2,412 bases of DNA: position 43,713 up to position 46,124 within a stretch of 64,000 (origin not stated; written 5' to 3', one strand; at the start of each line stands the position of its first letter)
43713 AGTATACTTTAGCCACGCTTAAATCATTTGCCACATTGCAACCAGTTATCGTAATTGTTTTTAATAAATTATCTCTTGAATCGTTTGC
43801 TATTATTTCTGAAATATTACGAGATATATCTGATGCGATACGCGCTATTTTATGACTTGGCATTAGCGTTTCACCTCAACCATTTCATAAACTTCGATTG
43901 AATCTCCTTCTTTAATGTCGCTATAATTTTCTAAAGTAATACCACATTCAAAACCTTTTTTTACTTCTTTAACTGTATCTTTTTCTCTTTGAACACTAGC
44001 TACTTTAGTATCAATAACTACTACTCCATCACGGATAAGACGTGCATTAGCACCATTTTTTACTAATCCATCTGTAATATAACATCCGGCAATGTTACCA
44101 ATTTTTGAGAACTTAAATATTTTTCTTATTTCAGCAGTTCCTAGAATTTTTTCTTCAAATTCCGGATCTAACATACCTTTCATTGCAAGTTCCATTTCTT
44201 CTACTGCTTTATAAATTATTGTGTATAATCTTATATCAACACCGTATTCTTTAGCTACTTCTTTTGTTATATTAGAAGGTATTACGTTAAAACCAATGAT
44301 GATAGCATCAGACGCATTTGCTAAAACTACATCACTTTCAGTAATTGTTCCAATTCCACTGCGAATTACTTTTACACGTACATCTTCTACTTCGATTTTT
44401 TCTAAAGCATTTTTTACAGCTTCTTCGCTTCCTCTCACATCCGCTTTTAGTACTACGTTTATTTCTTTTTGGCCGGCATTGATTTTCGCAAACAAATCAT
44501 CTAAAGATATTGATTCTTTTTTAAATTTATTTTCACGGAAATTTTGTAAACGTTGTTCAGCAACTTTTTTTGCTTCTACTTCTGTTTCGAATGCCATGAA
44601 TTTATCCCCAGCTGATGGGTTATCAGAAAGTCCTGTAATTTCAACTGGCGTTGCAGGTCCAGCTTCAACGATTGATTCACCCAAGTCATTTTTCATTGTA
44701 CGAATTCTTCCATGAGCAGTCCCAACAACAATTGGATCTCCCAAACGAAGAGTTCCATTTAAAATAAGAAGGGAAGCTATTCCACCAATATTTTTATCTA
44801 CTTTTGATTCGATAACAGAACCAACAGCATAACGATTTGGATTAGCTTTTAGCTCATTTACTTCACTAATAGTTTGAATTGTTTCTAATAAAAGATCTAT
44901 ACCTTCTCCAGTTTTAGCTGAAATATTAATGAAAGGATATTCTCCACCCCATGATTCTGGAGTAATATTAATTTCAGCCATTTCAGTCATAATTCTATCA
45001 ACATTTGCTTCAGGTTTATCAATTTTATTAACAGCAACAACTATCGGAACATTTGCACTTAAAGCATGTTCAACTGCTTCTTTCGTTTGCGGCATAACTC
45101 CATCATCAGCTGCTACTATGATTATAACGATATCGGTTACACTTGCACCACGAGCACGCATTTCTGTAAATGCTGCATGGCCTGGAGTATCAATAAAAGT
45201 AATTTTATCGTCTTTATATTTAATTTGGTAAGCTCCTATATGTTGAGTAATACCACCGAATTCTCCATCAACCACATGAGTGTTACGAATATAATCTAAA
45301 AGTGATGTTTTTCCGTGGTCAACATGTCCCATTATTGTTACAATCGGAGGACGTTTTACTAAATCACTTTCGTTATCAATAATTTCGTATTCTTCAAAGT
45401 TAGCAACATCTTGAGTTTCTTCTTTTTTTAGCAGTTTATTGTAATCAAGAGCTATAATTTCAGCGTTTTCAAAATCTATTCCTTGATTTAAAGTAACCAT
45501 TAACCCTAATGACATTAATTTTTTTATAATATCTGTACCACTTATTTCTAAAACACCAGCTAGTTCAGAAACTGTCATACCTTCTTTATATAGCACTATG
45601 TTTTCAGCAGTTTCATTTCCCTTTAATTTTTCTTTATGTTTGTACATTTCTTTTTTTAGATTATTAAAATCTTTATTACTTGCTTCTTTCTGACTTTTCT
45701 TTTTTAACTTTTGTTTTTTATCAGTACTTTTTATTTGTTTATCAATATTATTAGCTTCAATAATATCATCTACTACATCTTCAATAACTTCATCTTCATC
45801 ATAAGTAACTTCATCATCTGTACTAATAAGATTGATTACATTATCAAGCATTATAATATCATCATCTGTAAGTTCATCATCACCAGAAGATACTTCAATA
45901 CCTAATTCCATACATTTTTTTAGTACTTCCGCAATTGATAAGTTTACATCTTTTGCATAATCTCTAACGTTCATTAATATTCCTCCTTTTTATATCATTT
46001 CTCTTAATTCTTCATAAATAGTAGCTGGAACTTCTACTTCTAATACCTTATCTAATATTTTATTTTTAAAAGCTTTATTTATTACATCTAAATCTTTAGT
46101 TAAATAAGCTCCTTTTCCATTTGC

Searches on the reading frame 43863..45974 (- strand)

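Call 76: search_protein_families(library=pfam, proteins=[window:43863-45974:-], max_evalue=0.00001)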
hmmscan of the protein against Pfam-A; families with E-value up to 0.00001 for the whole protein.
window:43863-45974:- (703 aa): 7 families
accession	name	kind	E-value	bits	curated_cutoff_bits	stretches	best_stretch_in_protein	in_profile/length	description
PF00009.33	GTP_EFTU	-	2.4e-39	135.3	26.5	1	240-368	53-184/188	Elongation factor Tu GTP binding domain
PF11987.13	IF-2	-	2e-36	124.9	27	1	482-595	3-117/117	Translation-initiation factor 2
PF22042.2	EF-G_D2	-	5.5e-23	81.3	27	1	383-461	2-83/84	Elongation factor G domain 2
PF04760.21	IF2_N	-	7.3e-22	77.3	25.3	2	131-179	2-51/53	Translation initiation factor IF-2, N-terminal region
PF01926.29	MMR_HSR1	-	9.1e-11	42.3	21.9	1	212-317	2-113/113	50S ribosome-binding GTPase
PF03144.31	GTP_EFTU_D2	-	3.3e-08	34.3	30.3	0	626-693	1-72/73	Elongation factor Tu domain 2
PF02421.24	FeoB_N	-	1.4e-07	31.6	27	1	212-366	3-156/156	Ferrous iron transport protein B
